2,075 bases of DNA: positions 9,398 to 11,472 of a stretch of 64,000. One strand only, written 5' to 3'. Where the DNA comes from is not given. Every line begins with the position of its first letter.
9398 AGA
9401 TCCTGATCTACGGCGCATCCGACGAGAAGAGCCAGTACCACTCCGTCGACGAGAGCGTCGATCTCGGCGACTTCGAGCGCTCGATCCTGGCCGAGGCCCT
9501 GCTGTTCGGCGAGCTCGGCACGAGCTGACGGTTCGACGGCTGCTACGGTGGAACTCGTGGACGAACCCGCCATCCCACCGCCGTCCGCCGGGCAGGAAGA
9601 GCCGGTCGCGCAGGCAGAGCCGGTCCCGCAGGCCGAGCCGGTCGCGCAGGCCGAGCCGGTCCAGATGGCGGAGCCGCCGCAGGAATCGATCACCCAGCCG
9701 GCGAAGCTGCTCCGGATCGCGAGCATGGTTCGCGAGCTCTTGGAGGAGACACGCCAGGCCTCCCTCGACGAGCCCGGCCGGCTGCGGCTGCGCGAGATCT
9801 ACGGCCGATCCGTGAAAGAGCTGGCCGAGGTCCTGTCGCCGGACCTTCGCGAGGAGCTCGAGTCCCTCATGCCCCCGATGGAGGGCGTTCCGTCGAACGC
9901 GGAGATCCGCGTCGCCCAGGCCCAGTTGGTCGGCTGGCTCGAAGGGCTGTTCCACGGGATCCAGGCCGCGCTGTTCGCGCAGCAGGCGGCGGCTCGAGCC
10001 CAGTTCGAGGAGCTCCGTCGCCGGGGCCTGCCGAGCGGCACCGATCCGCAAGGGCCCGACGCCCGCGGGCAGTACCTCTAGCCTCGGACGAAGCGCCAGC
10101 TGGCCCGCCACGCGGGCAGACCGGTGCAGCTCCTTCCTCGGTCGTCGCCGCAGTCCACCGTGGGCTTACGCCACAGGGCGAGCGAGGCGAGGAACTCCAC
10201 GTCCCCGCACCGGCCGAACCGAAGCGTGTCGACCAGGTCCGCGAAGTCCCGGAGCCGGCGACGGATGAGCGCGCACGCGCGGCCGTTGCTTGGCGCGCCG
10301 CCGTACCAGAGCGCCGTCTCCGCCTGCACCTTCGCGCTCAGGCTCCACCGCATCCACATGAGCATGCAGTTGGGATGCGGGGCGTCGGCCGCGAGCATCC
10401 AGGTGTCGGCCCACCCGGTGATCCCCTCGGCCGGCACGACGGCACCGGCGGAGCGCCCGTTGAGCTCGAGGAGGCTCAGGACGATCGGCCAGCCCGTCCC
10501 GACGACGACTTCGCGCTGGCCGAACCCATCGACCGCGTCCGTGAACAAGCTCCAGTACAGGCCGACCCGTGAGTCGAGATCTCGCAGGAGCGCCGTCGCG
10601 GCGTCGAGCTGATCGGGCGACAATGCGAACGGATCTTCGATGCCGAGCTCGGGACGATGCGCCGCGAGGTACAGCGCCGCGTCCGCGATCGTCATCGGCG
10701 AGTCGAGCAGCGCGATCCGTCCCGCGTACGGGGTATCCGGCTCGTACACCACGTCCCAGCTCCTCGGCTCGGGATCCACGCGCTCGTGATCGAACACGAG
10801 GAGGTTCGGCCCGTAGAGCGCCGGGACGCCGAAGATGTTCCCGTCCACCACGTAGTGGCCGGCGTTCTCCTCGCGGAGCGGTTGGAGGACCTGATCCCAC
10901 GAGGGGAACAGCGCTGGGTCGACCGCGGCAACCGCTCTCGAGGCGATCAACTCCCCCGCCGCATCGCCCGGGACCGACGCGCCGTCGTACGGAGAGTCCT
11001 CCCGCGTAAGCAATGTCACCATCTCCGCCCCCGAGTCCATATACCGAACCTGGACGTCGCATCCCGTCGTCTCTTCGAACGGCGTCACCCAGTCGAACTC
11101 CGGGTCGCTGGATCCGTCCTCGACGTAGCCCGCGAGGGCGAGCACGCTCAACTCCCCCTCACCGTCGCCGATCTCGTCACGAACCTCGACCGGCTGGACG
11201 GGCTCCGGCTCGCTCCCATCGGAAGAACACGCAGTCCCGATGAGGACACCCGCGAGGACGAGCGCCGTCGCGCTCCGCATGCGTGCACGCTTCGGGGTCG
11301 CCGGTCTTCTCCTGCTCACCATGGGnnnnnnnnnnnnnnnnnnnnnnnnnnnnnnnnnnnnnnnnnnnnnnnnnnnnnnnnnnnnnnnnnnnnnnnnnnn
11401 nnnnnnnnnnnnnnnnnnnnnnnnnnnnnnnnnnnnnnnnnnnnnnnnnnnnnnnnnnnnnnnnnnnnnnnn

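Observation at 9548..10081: Bpa/PafE-type proteasome activator with canonical C-terminal GQYL and an AEPVxQ tandem repeat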

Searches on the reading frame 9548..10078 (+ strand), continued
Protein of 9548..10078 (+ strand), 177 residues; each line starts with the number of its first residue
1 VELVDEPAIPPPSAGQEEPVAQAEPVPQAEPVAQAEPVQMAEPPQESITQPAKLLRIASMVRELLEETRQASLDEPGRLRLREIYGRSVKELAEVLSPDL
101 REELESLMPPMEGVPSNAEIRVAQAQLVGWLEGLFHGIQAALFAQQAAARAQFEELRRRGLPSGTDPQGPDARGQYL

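Call 20: find_related_loci(query=window:9557-10078:+, collection=genome_contigs, flank=10000)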
Query window:9557-10078:+ (174 aa) in genome_contigs; peptide patterns used: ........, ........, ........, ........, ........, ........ (x = any residue, [..] = any of these).
600 stretches matched a pattern (row limit reached: there are more); 572 encode a relative of the query (tblastn E <= 1e-3); the best 80 are kept; 80 distinct loci.
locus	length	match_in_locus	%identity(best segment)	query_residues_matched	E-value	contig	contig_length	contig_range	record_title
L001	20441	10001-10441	73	22-166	2e-58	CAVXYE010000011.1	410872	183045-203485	MAG: uncultured Actinomycetes bacterium isolate MFD09126.bin.1.74 genome assembly, contig: contig_4180, whole genome sho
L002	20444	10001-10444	78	28-174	8e-58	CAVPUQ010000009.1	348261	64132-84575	MAG: uncultured Actinomycetes bacterium isolate MFD09964.bin.2.60 genome assembly, contig: contig_58283, whole genome sh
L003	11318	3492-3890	72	24-158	3e-53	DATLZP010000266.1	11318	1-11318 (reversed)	MAG TPA_asm: Actinomycetota bacterium isolate SMAG_U13301 k141_181392, whole genome shotgun sequence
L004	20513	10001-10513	66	1-174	5e-52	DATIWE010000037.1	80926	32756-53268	MAG TPA_asm: Actinomycetota bacterium isolate SMAG_U15215 k141_2224625, whole genome shotgun sequence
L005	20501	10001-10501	66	7-174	7e-52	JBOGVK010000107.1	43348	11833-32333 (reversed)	MAG: Actinomycetota bacterium isolate TC-S_metawrap_bin.157 k127_3376187, whole genome shotgun sequence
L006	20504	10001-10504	67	14-174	6e-51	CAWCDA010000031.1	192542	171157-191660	MAG: uncultured Actinomycetes bacterium isolate MFD08700.bin.2.91 genome assembly, contig: contig_19301, whole genome sh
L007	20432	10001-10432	74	36-174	5e-51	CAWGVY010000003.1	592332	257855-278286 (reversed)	MAG: uncultured Actinomycetes bacterium isolate MFD02242.bin.2.91 genome assembly, contig: contig_51254, whole genome sh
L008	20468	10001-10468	70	23-174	5e-51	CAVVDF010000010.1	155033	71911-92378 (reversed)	MAG: uncultured Actinomycetes bacterium isolate MFD02199.bin.2.138 genome assembly, contig: contig_92437, whole genome s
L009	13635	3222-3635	75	43-174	2e-50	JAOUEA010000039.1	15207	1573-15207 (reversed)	MAG: Actinomycetota bacterium isolate 4_1_Jan_SF_Bin49 4_1_Jan_SF_Bin49_scaffold_1428_c1, whole genome shotgun sequence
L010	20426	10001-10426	76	42-174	2e-50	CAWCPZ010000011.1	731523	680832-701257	MAG: uncultured Actinomycetes bacterium isolate MFD05176.bin.1.125 genome assembly, contig: contig_44463, whole genome s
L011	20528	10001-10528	65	2-174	3e-50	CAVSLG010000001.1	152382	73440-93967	MAG: uncultured Actinomycetes bacterium isolate MFD05176.bin.2.78 genome assembly, contig: contig_104481, whole genome s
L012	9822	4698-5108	79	42-174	1e-49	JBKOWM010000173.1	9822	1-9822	MAG: Actinomycetota bacterium isolate GM_EKS_MAG_00017 GM_EKS_000000157860, whole genome shotgun sequence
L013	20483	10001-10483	65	16-174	2e-49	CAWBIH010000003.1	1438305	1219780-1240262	MAG: uncultured Actinomycetota bacterium isolate MFD09212.bin.1.18 genome assembly, contig: contig_2175, whole genome sh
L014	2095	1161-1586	74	42-174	2e-49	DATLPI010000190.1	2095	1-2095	MAG TPA_asm: Actinomycetota bacterium isolate SMAG_U13848 k141_605338, whole genome shotgun sequence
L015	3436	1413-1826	63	39-174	5e-48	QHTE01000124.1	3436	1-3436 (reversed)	MAG: Candidatus Rokuibacteriota bacterium isolate AR14 14_1009_16_40cm_scaffold_136978_curated, whole genome shotgun seq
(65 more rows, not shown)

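Call 38: find_encoding_contigs(protein=P0032, flank=10000, max_places=2)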
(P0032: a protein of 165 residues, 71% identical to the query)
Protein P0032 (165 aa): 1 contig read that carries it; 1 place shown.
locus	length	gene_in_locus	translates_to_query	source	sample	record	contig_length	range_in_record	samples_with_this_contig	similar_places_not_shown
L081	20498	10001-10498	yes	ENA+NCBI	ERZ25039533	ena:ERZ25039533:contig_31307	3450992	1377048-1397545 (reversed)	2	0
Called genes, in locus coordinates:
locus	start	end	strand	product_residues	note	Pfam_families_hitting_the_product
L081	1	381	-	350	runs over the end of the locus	PF00291:PALP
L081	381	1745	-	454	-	PF03447:NAD_binding_3, PF00742:Homoserine_dh, PF01842:ACT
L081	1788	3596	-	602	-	PF00278:Orn_DAP_Arg_deC, PF01168:Ala_racemase_N (weak), PF02784:Orn_Arg_deC_N, PF13302:Acetyltransf_3, PF00583:Acetyltransf_1, PF13673:Acetyltransf_10, PF13508:Acetyltransf_7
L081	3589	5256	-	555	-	PF03485:Arg_tRNA_synt_N, PF00750:tRNA-synt_1d, PF05746:DALR_1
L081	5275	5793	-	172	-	PF00072:Response_reg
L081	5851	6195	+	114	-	PF12840:HTH_20, PF01022:HTH_5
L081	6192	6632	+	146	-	PF08327:AHSA1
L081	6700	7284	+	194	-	PF01872:RibD_C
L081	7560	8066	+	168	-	PF00300:His_Phos_1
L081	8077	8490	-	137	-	PF02566:OsmC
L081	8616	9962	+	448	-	PF01546:Peptidase_M20, PF07687:M20_dimer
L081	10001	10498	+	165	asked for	PF10759:BPA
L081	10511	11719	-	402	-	PF01547:SBP_bac_1 (weak), PF13416:SBP_bac_8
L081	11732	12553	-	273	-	PF00528:BPD_transp_1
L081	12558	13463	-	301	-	PF00528:BPD_transp_1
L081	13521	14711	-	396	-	PF01547:SBP_bac_1, PF13416:SBP_bac_8, PF13343:SBP_bac_6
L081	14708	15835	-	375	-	PF00005:ABC_tran, PF08402:TOBE_2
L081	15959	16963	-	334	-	PF01180:DHO_dh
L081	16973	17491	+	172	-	PF00156:Pribosyltran (weak)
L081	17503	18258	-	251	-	PF01135:PCMT (weak), PF05175:MTS, PF02353:CMAS (weak), PF06325:PrmA, PF01728:FtsJ, PF13847:Methyltransf_31, PF08241:Methyltransf_11, PF13649:Methyltransf_25, +3 more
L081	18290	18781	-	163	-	PF03745:DUF309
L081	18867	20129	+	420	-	PF01594:AI-2E_transport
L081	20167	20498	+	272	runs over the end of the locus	PF01988:VIT1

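Call 39: find_encoding_contigs(protein=P0126, flank=10000, max_places=3)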
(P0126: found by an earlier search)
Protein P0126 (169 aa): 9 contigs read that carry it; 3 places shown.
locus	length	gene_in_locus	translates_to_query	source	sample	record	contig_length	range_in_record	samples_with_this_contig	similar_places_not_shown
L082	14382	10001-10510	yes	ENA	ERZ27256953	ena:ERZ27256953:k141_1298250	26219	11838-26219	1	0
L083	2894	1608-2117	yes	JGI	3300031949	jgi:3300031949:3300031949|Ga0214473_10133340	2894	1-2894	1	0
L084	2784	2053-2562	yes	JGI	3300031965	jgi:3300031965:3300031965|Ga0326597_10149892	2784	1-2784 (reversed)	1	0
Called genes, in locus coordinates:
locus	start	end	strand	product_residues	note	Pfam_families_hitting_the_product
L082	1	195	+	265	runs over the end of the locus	PF03734:YkuD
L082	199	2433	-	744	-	PF14742:GDE_N_bis, PF06202:GDE_C, PF22422:MGH1-like_GH, PF17389:Bac_rhamnosid6H (weak)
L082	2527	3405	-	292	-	PF00288:GHMP_kinases_N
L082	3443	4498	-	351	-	PF00291:PALP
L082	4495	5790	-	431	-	PF03447:NAD_binding_3, PF00742:Homoserine_dh, PF01842:ACT, PF22629:ACT_AHAS_ss (faint)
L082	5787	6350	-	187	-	PF13302:Acetyltransf_3, PF13420:Acetyltransf_4, PF00583:Acetyltransf_1, PF13673:Acetyltransf_10, PF13508:Acetyltransf_7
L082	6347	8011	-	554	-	PF03485:Arg_tRNA_synt_N, PF00133:tRNA-synt_1 (faint), PF00750:tRNA-synt_1d, PF01406:tRNA-synt_1e (faint), PF09334:tRNA-synt_1g (faint), PF05746:DALR_1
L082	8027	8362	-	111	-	PF00072:Response_reg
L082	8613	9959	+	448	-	PF01546:Peptidase_M20, PF07687:M20_dimer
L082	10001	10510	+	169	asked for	PF10759:BPA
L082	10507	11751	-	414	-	PF13416:SBP_bac_8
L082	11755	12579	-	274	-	PF00528:BPD_transp_1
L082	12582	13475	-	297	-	PF00528:BPD_transp_1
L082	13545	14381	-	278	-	?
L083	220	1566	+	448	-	PF01546:Peptidase_M20, PF07687:M20_dimer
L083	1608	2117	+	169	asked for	PF10759:BPA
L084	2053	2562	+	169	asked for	PF10759:BPA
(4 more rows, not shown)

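Call 41: predict_structure(alignment_id=A1)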
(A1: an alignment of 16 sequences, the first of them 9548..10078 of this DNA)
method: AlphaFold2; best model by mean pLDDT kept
length: 177 residues; sequences in the alignment: 16
mean_pLDDT: 71.1   pTM: 0.56
mean pLDDT of the five models: 71.1, 69.9, 68.7, 68.3, 68.0
residues with pLDDT >= 90: 48; 70-90: 62; 50-70: 14; < 50: 53
segments of 3 or more residues with pLDDT < 50: 1-43, 168-171, 173-177
pLDDT, mean of each block of 10 residues (from residue 1): 42 36 35 37 59 92 92 84 87 84 80 78 90 94 93 89 53 48
secondary structure, 60 per line:
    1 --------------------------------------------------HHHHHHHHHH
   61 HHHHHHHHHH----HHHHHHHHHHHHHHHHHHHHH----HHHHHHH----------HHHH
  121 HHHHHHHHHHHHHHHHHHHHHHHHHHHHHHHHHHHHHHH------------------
elements in order: H51-70 H75-95 H100-106 H117-159

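Call 43: fold_search(model_id=the predicted structure, library=pdb)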
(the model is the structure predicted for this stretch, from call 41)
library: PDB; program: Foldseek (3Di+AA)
matches with E <= 10: 260; with E <= 0.001: 0
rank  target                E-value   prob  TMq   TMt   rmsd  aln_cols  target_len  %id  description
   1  8tme_C                4.8e-01  0.35  0.22  0.13  16.8       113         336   19  Cryo-EM structure of CorA in complex with conformation-specific synthetic antibody C18 and 100 uM MgCl2, State MG0.1-1 (released 2025-02-12)
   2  8tmc_C                5.0e-01  0.38  0.23  0.13  16.6       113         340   21  Cryo-EM structure of CorA in complex with conformation-specific synthetic antibody C12 and 20 mM MgCl2, State MG20-2 (released 2025-02-12)
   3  8tmj_B                5.0e-01  0.30  0.22  0.12  16.4       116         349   19  Cryo-EM structure of CorA in complex with conformation-specific synthetic antibody C18 and 100 uM MgCl2, State MG0.1-2 (released 2025-02-12)
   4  8tmj_D                7.4e-01  0.33  0.24  0.13  18.2       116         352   17  Cryo-EM structure of CorA in complex with conformation-specific synthetic antibody C18 and 100 uM MgCl2, State MG0.1-2 (released 2025-02-12)
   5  8tmd_A                7.4e-01  0.21  0.20  0.12  16.4       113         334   18  Cryo-EM structure of CorA in complex with conformation-specific synthetic antibody C18 and 100 uM MgCl2, State MG0.1-1 (released 2025-02-12)
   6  8tmd_B                7.8e-01  0.38  0.25  0.13  16.2       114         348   16  Cryo-EM structure of CorA in complex with conformation-specific synthetic antibody C18 and 100 uM MgCl2, State MG0.1-1 (released 2025-02-12)
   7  2dnx_MODEL_1_A        7.8e-01  0.18  0.22  0.26  17.9       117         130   18  Solution structure of RSGI RUH-063, an N-terminal domain of Syntaxin 12 from human cDNA (released 2006-10-26)
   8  5aqi_B                8.2e-01  0.30  0.24  0.36  15.0       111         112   15  Fragment-based screening of HSP70 sheds light on the functional role of ATP-binding site residues (released 2016-10-05)
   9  6dg6_D                9.7e-01  0.60  0.33  0.51   4.8        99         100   14  Structure of a de novo designed Interleukin-2/Interleukin-15 mimetic (released 2019-01-16)
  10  8dz8_A                1.0e+00  0.54  0.28  0.46   8.0        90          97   12  Neoleukin 4, a de novo designed IL-4 mimetic (released 2023-03-29)
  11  8tme_E                1.1e+00  0.16  0.21  0.12  16.6       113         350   18  Cryo-EM structure of CorA in complex with conformation-specific synthetic antibody C18 and 100 uM MgCl2, State MG0.1-1 (released 2025-02-12)
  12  2iub_G                1.1e+00  0.14  0.19  0.11  16.8       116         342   18  Crystal structure of a divalent metal ion transporter CorA at 2.9 A resolution. (released 2006-08-03)
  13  8tmd_E                1.1e+00  0.13  0.18  0.11  16.1       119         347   15  Cryo-EM structure of CorA in complex with conformation-specific synthetic antibody C18 and 100 uM MgCl2, State MG0.1-1 (released 2025-02-12)
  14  8dz8_B                1.1e+00  0.51  0.28  0.47   6.5        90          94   12  Neoleukin 4, a de novo designed IL-4 mimetic (released 2023-03-29)
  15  8tmc_E                1.2e+00  0.28  0.24  0.13  16.4       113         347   21  Cryo-EM structure of CorA in complex with conformation-specific synthetic antibody C12 and 20 mM MgCl2, State MG20-2 (released 2025-02-12)
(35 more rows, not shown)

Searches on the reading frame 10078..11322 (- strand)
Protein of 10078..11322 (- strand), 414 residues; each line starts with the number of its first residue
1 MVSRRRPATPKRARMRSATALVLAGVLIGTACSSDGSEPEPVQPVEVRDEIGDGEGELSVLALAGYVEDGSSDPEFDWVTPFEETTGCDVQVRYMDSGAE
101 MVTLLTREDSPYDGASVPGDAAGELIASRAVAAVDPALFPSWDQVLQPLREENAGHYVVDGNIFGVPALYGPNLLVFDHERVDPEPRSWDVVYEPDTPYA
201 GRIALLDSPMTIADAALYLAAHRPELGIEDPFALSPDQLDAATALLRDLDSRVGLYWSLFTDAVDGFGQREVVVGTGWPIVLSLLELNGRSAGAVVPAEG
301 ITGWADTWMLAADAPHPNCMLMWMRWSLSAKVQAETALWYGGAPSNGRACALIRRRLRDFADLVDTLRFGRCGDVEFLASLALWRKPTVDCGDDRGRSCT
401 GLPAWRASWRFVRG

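Call 8: search_protein_families(library=pfam, proteins=[window:10078-11322:-], max_evalue=0.00001)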
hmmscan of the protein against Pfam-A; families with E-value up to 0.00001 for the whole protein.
window:10078-11322:- (414 aa): 1 family
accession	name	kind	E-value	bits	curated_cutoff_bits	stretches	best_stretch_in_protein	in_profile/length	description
PF13416.11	SBP_bac_8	-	6.8e-15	56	27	1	78-346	2-262/279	Bacterial extracellular solute-binding protein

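Call 49: search_protein_families(library=ncbifam, proteins=[window:10078-11322:-], max_evalue=0.00001)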
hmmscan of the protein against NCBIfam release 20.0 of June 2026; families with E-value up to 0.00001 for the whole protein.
window:10078-11322:- (414 aa): 1 family
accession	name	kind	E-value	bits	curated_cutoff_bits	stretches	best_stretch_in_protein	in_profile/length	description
NF041888.1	ABC_SBP_YdcS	equivalog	9.6e-77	258.3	725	1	42-351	18-328/379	putative ABC transporter substrate-binding protein YdcS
